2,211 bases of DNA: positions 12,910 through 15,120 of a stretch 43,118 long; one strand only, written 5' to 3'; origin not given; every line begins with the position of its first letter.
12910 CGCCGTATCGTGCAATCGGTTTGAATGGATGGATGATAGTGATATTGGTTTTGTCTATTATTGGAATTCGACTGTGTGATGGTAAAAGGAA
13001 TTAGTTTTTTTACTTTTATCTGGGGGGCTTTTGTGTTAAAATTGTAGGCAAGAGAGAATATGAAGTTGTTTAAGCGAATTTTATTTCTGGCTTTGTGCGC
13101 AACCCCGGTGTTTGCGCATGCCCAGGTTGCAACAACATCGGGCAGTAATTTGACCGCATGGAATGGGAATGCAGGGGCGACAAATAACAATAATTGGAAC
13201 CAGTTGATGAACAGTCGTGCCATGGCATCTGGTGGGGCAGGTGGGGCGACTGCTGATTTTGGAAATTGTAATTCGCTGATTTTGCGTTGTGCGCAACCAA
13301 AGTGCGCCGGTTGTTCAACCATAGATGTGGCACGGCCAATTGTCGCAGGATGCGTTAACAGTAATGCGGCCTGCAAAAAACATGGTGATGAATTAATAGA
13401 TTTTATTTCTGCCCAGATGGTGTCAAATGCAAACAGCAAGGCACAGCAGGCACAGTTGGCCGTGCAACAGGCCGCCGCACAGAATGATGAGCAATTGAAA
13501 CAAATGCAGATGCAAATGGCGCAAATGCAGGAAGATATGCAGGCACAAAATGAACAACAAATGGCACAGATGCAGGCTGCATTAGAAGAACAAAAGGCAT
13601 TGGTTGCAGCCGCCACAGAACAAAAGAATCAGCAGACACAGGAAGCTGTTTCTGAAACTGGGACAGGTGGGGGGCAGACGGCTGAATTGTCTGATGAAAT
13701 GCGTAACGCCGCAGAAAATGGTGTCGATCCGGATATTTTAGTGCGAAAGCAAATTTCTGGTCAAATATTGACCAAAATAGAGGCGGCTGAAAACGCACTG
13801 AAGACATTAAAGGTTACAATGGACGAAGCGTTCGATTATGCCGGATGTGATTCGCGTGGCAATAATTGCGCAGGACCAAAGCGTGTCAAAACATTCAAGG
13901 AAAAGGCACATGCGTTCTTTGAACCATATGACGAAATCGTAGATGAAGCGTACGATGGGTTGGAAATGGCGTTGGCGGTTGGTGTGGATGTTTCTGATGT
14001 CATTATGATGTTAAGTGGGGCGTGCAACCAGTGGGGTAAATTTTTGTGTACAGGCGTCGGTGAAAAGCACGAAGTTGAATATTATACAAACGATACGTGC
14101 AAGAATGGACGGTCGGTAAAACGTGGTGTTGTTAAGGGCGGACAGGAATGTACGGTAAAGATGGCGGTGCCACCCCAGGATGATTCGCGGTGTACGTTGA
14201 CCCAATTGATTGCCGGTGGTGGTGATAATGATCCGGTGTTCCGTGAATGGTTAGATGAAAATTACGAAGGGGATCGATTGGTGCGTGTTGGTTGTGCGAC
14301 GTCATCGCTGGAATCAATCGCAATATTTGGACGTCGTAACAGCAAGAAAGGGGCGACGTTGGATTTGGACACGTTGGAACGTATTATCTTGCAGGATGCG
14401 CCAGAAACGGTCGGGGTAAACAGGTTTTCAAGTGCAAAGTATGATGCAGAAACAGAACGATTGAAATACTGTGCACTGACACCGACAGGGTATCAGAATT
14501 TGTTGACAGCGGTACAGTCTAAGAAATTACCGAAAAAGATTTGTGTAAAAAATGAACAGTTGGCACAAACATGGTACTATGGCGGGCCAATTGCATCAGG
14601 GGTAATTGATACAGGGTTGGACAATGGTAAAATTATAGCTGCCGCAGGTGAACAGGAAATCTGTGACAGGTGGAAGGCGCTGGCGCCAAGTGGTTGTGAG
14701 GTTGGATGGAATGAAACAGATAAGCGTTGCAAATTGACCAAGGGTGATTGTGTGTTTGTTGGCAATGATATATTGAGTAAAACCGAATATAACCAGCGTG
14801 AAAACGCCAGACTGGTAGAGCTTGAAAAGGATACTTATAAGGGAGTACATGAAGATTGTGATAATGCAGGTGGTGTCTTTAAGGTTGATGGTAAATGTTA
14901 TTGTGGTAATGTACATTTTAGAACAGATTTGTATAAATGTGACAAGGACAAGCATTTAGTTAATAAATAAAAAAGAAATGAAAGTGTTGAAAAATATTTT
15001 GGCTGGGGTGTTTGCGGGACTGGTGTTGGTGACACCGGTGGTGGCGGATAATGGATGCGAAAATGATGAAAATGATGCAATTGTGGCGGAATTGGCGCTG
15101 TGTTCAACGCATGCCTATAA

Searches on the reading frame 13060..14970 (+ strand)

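Call 10: search_protein_families(library=pfam, proteins=[window:13060-14970:+], max_evalue=0.001)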
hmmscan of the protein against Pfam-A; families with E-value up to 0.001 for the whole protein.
window:13060-14970:+ (636 aa): 1 family
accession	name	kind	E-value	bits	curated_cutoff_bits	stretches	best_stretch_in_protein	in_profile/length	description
PF04108.17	ATG17_like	-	0.00015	21.8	43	1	109-234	102-203/355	Autophagy protein ATG17-like domain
